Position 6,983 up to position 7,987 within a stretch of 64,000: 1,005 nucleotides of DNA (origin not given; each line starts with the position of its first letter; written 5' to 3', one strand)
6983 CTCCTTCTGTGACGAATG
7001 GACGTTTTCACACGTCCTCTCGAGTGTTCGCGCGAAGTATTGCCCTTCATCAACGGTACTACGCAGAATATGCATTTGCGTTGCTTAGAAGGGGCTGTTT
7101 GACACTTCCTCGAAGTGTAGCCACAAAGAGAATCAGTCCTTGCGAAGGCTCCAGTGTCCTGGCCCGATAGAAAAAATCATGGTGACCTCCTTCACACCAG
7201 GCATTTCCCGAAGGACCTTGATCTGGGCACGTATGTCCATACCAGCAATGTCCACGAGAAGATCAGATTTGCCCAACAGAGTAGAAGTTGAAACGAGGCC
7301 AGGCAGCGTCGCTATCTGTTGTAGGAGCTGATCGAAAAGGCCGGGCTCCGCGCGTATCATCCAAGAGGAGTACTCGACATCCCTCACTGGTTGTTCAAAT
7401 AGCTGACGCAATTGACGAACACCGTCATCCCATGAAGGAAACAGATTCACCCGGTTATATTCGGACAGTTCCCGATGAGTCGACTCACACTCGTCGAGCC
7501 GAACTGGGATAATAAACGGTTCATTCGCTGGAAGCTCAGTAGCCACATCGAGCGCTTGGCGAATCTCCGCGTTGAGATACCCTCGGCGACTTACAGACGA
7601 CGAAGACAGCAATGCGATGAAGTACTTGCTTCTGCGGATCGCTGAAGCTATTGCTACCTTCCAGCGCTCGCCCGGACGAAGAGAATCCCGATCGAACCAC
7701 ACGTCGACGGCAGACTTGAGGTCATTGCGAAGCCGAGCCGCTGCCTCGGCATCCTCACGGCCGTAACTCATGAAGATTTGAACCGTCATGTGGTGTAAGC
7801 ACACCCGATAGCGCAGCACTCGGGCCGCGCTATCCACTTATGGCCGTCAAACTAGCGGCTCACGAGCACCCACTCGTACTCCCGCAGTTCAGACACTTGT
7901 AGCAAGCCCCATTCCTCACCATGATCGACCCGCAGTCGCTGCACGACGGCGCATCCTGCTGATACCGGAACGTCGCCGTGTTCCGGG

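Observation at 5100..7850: Low-GC island carrying a TIR-domain protein and a 176-aa unknown partner, flanked by TA modules and an IS: candidate undescribed defence module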

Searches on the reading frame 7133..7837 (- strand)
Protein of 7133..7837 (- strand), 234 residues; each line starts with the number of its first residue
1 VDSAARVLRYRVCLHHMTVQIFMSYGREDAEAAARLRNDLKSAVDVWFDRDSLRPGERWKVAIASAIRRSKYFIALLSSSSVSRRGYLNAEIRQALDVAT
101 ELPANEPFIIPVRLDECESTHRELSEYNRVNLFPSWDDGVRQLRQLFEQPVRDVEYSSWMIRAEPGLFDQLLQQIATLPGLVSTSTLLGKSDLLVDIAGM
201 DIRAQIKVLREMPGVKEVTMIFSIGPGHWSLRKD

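Call 3: search_protein_families(library=pfam, proteins=[window:7133-7837:-], max_evalue=0.1)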
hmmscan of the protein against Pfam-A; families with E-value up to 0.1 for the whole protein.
window:7133-7837:- (234 aa): 5 families
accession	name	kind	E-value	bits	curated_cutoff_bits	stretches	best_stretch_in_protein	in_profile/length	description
PF13676.11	TIR_2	-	2.6e-24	86.5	28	1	21-143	1-121/122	TIR domain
PF01037.27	AsnC_trans_reg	-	0.00019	21.7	25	1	160-224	2-71/73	Lrp/AsnC ligand binding domain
PF01582.25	TIR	-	0.00032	21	21.3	1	44-123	30-105/179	TIR domain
PF03927.19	NapD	-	0.0067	16.9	28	1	157-223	4-72/76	NapD protein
PF08937.16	ThsB_TIR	-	0.033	15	21.2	1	22-100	1-86/100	Thoeris protein ThsB, TIR-like domain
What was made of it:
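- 7133..7789 (-): TIR-RAM gene (218 aa). Pfam TIR_2 E 2.6e-24 (call 3).
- Checked: The TIR ORF at 7133-7789 (-) is a TIR domain (Pfam TIR_2 E 2.6e-24, 86.5 bits, cutoff 28; call 3).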

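Call 4: search_protein_families(library=padloc, proteins=[window:7133-7837:-], max_evalue=0.1)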
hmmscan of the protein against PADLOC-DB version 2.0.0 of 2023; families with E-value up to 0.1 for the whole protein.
window:7133-7837:- (234 aa): 11 families
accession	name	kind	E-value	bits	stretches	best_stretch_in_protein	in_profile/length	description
PDLC02403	Aga_TIR-PNTD1-PNTD2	-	1.8e-16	58.2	1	45-149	31-133/443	Class I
PDLC02421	Aga_TIR-PNTD1-PNTD2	-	2.6e-16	57.8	1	20-148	5-133/430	Class I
PDLC05062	PDC-S66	-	4.7e-09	34.1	1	19-84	149-216/282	-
PDLC02400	Aga_TIR-PNTD1-PNTD2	-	1.3e-07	28.4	1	49-147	219-315/639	Class I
PDLC02012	SAVED5--SAVED_TIR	-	3.5e-07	27.7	1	16-104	11-99/404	-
PDLC02416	Aga_REase-TIR-PNTD1-PNTD2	-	1.4e-06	25.2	1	29-144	166-275/572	Class I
PDLC00420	ThsB1|ThsB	-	0.00019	18.7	1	20-122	3-106/319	TIR-like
PDLC02962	RT-TIR_XII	-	0.00029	17.8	1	17-145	344-470/478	single gene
PDLC03957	bSEFIR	-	0.00084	17.2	1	6-77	24-101/412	-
PDLC00417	ThsB1|ThsB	-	0.012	13.1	1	20-84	168-234/303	TIR-like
PDLC00728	Effector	-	0.012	12.6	1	18-57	9-50/432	TIR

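Call 6: search_protein_families(library=ncbifam, proteins=[window:7133-7789:-], max_evalue=0.1)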
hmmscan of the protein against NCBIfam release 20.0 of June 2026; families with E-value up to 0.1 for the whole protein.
window:7133-7789:- (218 aa): 3 families
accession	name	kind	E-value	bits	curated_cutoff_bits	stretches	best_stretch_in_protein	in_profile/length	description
NF042941.1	Retron_TIR_antiphage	equivalog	2.1e-07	30.1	600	1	3-83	340-421/464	TIR domain-containing anti-phage reverse transcriptase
NF058526.1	Thoeris_type3_ThcB4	equivalog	0.00062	18.7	220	1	4-80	129-206/375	Thoeris type III anti-phage system protein ThcB4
NF040588.1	FxsC_Nterm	equivalog_domain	0.015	15.3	130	1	30-105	48-125/182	TIR-like protein FxsC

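Call 7: find_homologous_proteins(query=window:7133-7789:-, max_evalue=0.001)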
Query window:7133-7789:- (218 aa): 12 proteins with E <= 0.001 among 1173 candidates.
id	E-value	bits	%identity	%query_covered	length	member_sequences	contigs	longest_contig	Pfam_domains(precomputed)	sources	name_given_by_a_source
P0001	1.5e-134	464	100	97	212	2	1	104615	PF13676.12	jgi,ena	-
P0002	2.2e-107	375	80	99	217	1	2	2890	PF01582.26,PF13676.12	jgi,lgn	jgi:nitrate reductase NapAB chaperone NapD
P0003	1.1e-72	262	59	95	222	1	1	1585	PF01582.26,PF13676.12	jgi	jgi:hypothetical protein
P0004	8.7e-40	155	55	58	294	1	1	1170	PF01582.26,PF13676.12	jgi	jgi:hypothetical protein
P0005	8.2e-37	145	51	60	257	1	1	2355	PF13676.12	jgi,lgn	jgi:hypothetical protein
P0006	2.2e-33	134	50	57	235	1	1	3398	PF01582.26,PF13676.12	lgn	-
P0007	2.8e-30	124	45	59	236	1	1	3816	PF01582.26,PF13676.12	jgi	jgi:hypothetical protein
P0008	2.4e-29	121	47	61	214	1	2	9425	PF00313.29,PF13676.12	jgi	jgi:cold shock CspA family protein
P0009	1.2e-27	115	48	56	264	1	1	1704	PF01582.26,PF04386.19,PF13676.12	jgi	-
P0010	5.7e-21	93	42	61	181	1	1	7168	PF13676.12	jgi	jgi:hypothetical protein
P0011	6.4e-19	87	38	57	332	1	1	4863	PF01582.26,PF07603.18,PF13676.12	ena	-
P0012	9.0e-19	86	41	51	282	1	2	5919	PF13676.12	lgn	-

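Call 9: find_encoding_contigs(protein=P0002, flank=10000)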
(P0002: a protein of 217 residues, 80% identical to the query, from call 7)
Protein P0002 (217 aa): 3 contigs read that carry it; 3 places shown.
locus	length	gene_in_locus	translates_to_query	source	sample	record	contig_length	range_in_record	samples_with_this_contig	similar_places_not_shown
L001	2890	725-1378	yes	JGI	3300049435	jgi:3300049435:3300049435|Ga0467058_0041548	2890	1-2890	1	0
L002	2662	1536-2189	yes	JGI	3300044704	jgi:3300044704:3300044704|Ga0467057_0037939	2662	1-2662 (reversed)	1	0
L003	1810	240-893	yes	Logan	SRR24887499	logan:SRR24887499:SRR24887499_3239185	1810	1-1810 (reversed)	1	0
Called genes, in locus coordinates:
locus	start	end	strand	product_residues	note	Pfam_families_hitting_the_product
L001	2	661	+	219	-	?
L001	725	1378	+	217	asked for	PF01582:TIR (weak), PF13676:TIR_2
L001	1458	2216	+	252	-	-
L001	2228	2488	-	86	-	PF13560:HTH_31, PF12844:HTH_19, PF01381:HTH_3, PF13443:HTH_26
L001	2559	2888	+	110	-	?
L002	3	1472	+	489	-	?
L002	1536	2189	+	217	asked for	PF01582:TIR (weak), PF13676:TIR_2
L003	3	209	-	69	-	?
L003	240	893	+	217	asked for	PF01582:TIR (weak), PF13676:TIR_2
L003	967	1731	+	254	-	-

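Call 10: find_encoding_contigs(protein=P0003, flank=10000)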
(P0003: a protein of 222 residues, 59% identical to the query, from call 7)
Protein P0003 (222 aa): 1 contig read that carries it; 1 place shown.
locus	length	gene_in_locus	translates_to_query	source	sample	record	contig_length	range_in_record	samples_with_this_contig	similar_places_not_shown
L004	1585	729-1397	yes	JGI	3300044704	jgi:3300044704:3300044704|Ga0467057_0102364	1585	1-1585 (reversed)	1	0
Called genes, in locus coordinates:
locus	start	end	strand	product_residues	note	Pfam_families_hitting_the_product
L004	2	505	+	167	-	?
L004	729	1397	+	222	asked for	PF01582:TIR (weak), PF13676:TIR_2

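Call 14: search_protein_families(library=pfam, proteins=[L001:1350-2216:+, L001:2559-2888:+, L004:2-505:+], max_evalue=1)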
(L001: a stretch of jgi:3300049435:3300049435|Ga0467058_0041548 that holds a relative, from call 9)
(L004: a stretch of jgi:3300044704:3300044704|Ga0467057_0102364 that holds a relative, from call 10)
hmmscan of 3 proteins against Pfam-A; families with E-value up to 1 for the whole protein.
L001:1350-2216:+ (288 aa): 1 family
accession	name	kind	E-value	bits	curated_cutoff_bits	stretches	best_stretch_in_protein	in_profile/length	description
PF14279.12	HNH_5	-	0.018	15.4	27.5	0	30-50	1-21/56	HNH endonuclease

L001:2559-2888:+ (110 aa): 0 families

L004:2-505:+ (167 aa): 0 families
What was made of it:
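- Tried and rejected: I did not treat the weak HNH_5 hit (E 0.018; call 14) as a family assignment.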

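Call 15: search_protein_families(library=padloc, proteins=[L001:1350-2216:+, L001:2559-2888:+], max_evalue=1)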
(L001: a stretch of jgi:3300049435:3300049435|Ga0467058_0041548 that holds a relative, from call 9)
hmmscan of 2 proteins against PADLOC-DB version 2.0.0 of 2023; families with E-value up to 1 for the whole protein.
L001:1350-2216:+ (288 aa): 0 families

L001:2559-2888:+ (110 aa): 1 family
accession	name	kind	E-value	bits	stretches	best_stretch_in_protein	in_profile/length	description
PDLC03354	MTase_II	-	0.071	10.1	1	6-53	351-398/425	Type II methyltransferase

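Call 26: search_solved_structures(query=window:7136-7789:-, max_evalue=1, show_alignments=2)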
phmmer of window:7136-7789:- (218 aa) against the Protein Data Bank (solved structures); distinct sequences matched with E-value up to 1: 12.
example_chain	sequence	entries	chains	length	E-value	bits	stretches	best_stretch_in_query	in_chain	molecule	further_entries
7uwg_A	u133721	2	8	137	0.00011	25.2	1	4-86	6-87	Molecular chaperone Tir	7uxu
8g83_A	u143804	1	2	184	0.00024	24.1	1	4-86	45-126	NAD(+) hydrolase AbTIR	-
3h16_A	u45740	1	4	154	0.0035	20.3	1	5-64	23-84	TIR protein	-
8j7s_B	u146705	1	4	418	0.0048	19.9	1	26-134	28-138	TIR domain-containing protein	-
8z92_E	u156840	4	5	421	0.0075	19.2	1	26-133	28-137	TIR domain-containing protein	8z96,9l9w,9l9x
8u7b_B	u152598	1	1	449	0.0084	19.1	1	26-133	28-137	TIR domain-containing protein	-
8ifk_A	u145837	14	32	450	0.0084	19.1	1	26-133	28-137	TIR domain-containing protein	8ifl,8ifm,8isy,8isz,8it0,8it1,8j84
8j8h_B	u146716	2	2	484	0.0097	18.9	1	26-133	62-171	TIR domain-containing protein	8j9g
9mud_K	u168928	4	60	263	0.048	16.6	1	4-78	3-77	Cat1 (CRISPR associated TIR 1) pentagonal filament | Cat1 (CRISPR associated TIR 1) pentagonal filament assembly | Cat1 (CRISPR-associated TIR 1)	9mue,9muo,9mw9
7uxr_A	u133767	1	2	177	0.35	13.8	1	5-76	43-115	TIR domain protein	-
7fcc_A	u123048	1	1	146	0.8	12.6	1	18-80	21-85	Isoform 4 of Interleukin-1 receptor accessory protein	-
7zoq_A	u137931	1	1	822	0.85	12.5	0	85-133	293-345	TPR-CHAT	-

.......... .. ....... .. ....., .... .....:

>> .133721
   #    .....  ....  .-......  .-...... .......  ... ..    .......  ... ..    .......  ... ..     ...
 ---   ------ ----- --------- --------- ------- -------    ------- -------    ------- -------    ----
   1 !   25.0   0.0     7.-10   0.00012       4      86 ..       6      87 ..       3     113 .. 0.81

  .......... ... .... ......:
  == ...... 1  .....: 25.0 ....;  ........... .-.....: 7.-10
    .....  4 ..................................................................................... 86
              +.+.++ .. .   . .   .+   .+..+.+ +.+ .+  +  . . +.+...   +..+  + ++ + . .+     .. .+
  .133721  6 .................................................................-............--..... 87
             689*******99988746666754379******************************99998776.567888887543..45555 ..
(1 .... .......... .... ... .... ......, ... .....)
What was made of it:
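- The TIR motif reads Y-x-x-x-E, where the aligned AbTir sequence has W-x-x-x-E (call 26).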

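Call 33: predict_structure(alignment_id=A2)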
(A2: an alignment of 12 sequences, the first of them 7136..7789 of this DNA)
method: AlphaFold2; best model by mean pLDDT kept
length: 218 residues; sequences in the alignment: 12
mean_pLDDT: 79.8   pTM: 0.66
mean pLDDT of the five models: 79.8, 79.1, 78.6, 78.5, 76.0
residues with pLDDT >= 90: 50; 70-90: 133; 50-70: 17; < 50: 18
segments of 3 or more residues with pLDDT < 50: 134-137, 207-218
pLDDT, mean of each block of 10 residues (from residue 1): 85 92 86 72 82 88 91 88 70 87 82 86 85 58 85 91 86 77 75 89 61 30
secondary structure, 60 per line:
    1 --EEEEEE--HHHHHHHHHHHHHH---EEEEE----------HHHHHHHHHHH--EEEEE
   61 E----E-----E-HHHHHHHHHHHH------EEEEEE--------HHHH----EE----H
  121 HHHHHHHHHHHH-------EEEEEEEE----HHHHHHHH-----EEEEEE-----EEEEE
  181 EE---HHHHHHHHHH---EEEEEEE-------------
elements in order: E3-8 H11-24 E28-32 H43-53 E56-61 H74-85 E92-97 H106-109 H120-132 E140-147 H152-159 E165-170 E176-182 H186-195 E199-205
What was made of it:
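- On Lrp/AsnC RAM domain (Pfam AsnC_trans_reg, PF01037): The secondary-structure order matches (call 33).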

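Call 38: fold_search(model_id=the predicted structure, library=pdb)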
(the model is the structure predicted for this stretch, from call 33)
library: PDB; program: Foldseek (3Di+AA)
matches with E <= 10: 1810; with E <= 0.001: 123
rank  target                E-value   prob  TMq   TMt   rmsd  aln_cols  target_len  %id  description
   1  8isy_B                3.4e-08  1.00  0.49  0.25  33.1       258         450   20  Cryo-EM structure of free-state Crt-SPARTA (released 2023-10-18)
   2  8i87_C                4.1e-08  1.00  0.48  0.26  33.1       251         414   17  Cryo-EM structure of TIR-APAZ/Ago-gRNA-DNA complex (released 2023-07-19)
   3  8i87_A                1.2e-07  1.00  0.51  0.28  25.2       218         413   19  Cryo-EM structure of TIR-APAZ/Ago-gRNA-DNA complex (released 2023-07-19)
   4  8qlp_E                2.1e-07  1.00  0.48  0.26  12.4       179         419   26  CryoEM structure of the RNA/DNA bound SPARTA (BabAgo/TIR-APAZ) tetrameric complex (released 2024-01-31)
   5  8spo_I                2.1e-07  1.00  0.50  0.30  24.1       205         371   20  Tetramerized activation of MapSPARTA bound with NAD+ (released 2023-08-23)
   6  8qlp_M                6.1e-07  1.00  0.47  0.26  12.4       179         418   26  CryoEM structure of the RNA/DNA bound SPARTA (BabAgo/TIR-APAZ) tetrameric complex (released 2024-01-31)
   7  8i88_C                8.9e-07  1.00  0.51  0.28  34.0       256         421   17  Cryo-EM structure of TIR-APAZ/Ago-gRNA complex (released 2023-07-05)
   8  8ifl_F                1.1e-06  1.00  0.44  0.25  31.8       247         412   21  Cryo-EM structure of tetrameric SPARTA gRNA-ssDNA target complex in state 1 (released 2024-01-17)
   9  8oz6_A                1.7e-06  1.00  0.49  0.27  32.8       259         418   17  cryoEM structure of SPARTA complex ligand-free (released 2023-08-16)
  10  8i87_G                2.4e-06  1.00  0.51  0.28  24.7       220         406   19  Cryo-EM structure of TIR-APAZ/Ago-gRNA-DNA complex (released 2023-07-19)
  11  8spo_E                2.6e-06  1.00  0.51  0.30  21.6       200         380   22  Tetramerized activation of MapSPARTA bound with NAD+ (released 2023-08-23)
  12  8ifk_A                2.9e-06  1.00  0.48  0.26  32.2       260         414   18  Cryo-EM structure of monomeric SPARTA gRNA-ssDNA target complex (released 2024-01-17)
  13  8k34_A                2.9e-06  1.00  0.46  0.25  30.2       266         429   17  Cryo-EM structure of SPARTA gRNA binary complex (released 2024-01-17)
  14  8ifl_A                4.0e-06  1.00  0.48  0.26  30.4       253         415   20  Cryo-EM structure of tetrameric SPARTA gRNA-ssDNA target complex in state 1 (released 2024-01-17)
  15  8spo_A                8.5e-06  1.00  0.44  0.25  28.6       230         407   17  Tetramerized activation of MapSPARTA bound with NAD+ (released 2023-08-23)
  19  9lmq_A                1.7e-05  1.00  0.39  0.29  14.4       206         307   12  Cryo-EM structure of TIR-STING/c-di-GMP complex (released 2025-08-27)
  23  9lmq_B                2.6e-05  1.00  0.43  0.32  13.3       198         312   11  Cryo-EM structure of TIR-STING/c-di-GMP complex (released 2025-08-27)
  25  7fby                  3.9e-05  1.00  0.30  0.42   2.8        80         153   18  Crystal Structure of PH0140 from Pyrococcus horikosii OT3 (released 2022-07-20)
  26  2e1c_MODEL_1_A        4.1e-05  1.00  0.31  0.44   3.9        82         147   13  Structure of Putative HTH-type transcriptional regulator PH1519/DNA Complex (released 2007-12-04)
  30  9lmq_D                6.8e-05  1.00  0.41  0.30  14.5       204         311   12  Cryo-EM structure of TIR-STING/c-di-GMP complex (released 2025-08-27)
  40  7un8_A                1.1e-04  1.00  0.45  0.34   3.4       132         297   11  SfSTING with c-di-GMP single fiber (released 2022-07-27)
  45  1ri7                  1.4e-04  1.00  0.29  0.42   3.6        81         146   15  crystal structure of a protein in the LRP/ASNC family from the hyperthermophilic archaeon Pyrococcus sp. OT3 (released 2004-03-09)
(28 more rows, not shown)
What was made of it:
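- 7391..7789 (-): TIR domain (aa 1-133). The catalytic Glu75 codon is at 7565-7567. Foldseek hits SPARTA TIR-APAZ and AbTir (call 38).
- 7175..7372 (-): RAM (Lrp/AsnC ligand-binding-like) domain, aa 140-205, with beta-alpha-beta-beta-alpha-beta topology. Foldseek hits 7fby, 2e1c and 1ri7 (call 38).
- Closest known: SPARTA TIR-APAZ. Same: It gives the best PADLOC hit (Aga_TIR-PNTD1-PNTD2, E 1.8e-16) and the best Foldseek hits (8isy, 8i87) to the TIR domain (calls 4, 38).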

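Call 52: find_homologous_proteins(query=L001:1350-2216:+, max_evalue=0.001)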
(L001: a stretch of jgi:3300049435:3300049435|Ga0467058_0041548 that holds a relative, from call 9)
Query L001:1350-2216:+ (288 aa): 14 proteins with E <= 0.001 among 1293 candidates.
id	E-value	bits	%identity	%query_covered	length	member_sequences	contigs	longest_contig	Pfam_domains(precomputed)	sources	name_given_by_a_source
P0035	5.9e-167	572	100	88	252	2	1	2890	-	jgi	jgi:hypothetical protein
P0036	3.3e-115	402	69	90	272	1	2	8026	-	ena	-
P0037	8.2e-108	378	63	91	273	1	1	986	-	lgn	-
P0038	1.4e-104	368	60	92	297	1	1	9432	-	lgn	-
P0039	3.3e-104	366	59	93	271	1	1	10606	-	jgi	jgi:hypothetical protein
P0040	4.4e-98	346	57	93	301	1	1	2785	-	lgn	-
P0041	9.1e-93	329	57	89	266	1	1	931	-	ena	-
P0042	3.5e-89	317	55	89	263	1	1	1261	-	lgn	-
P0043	1.1e-72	263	64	65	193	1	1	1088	-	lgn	-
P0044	2.4e-71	259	61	66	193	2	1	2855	-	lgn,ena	-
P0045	5.5e-70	254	61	66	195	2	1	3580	-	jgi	-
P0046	1.4e-69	253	50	89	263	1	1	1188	-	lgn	-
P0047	1.2e-64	237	62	58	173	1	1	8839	-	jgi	jgi:hypothetical protein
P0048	4.8e-29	120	38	63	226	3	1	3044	-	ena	-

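Call 53: find_encoding_contigs(protein=P0039, flank=6000, max_places=3)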
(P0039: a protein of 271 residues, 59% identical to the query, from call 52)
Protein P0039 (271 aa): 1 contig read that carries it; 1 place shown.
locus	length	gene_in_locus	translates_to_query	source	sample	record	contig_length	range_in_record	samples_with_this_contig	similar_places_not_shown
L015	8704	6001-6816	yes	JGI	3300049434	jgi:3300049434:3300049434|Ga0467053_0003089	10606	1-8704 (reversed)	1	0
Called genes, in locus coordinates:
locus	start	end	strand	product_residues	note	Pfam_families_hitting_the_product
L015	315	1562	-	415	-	-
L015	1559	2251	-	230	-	PF04542:Sigma70_r2 (weak)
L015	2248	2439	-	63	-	-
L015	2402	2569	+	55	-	-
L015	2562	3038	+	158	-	-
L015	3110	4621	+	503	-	-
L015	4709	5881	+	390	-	PF14659:Phage_int_SAM_3 (faint), PF00589:Phage_integrase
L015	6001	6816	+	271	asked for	-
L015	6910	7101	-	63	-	-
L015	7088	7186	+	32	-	-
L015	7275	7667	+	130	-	-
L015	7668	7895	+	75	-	-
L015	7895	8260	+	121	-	PF00717:Peptidase_S24 (weak)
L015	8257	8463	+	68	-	-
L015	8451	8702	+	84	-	?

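Call 54: find_encoding_contigs(protein=P0038, flank=6000, max_places=3)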
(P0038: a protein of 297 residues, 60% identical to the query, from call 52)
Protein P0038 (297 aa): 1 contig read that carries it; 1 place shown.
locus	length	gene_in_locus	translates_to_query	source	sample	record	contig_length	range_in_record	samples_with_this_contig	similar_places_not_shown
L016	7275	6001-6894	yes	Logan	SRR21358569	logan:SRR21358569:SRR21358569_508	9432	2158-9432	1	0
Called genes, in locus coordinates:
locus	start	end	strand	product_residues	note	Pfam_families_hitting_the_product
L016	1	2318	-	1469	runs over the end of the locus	PF09134:Invasin_D3, PF16640:Big_3_5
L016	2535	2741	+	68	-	-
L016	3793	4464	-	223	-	-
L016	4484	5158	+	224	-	PF14106:DUF4279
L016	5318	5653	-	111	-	-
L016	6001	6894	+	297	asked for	-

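Call 55: find_encoding_contigs(protein=P0036, flank=6000, max_places=3)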
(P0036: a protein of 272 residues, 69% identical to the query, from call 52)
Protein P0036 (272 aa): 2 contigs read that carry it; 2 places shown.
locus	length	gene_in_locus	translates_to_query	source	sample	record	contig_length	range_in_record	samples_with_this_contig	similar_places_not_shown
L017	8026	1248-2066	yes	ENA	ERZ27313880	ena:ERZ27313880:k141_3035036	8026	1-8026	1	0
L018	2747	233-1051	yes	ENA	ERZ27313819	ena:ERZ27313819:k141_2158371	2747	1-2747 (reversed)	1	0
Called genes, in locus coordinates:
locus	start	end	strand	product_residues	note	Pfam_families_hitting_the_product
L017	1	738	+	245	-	?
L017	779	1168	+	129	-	-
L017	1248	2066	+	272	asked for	-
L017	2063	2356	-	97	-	PF02195:ParB_N (weak)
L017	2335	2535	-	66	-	-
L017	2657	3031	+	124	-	-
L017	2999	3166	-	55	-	-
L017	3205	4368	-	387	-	PF13433:Peripla_BP_5, PF13458:Peripla_BP_6, PF01094:ANF_receptor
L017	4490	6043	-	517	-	-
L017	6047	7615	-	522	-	PF02310:B12-binding (weak)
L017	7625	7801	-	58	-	-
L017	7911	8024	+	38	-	?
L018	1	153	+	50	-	?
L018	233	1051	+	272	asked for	-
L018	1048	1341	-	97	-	PF02195:ParB_N (weak)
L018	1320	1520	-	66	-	-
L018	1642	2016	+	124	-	-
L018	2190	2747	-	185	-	?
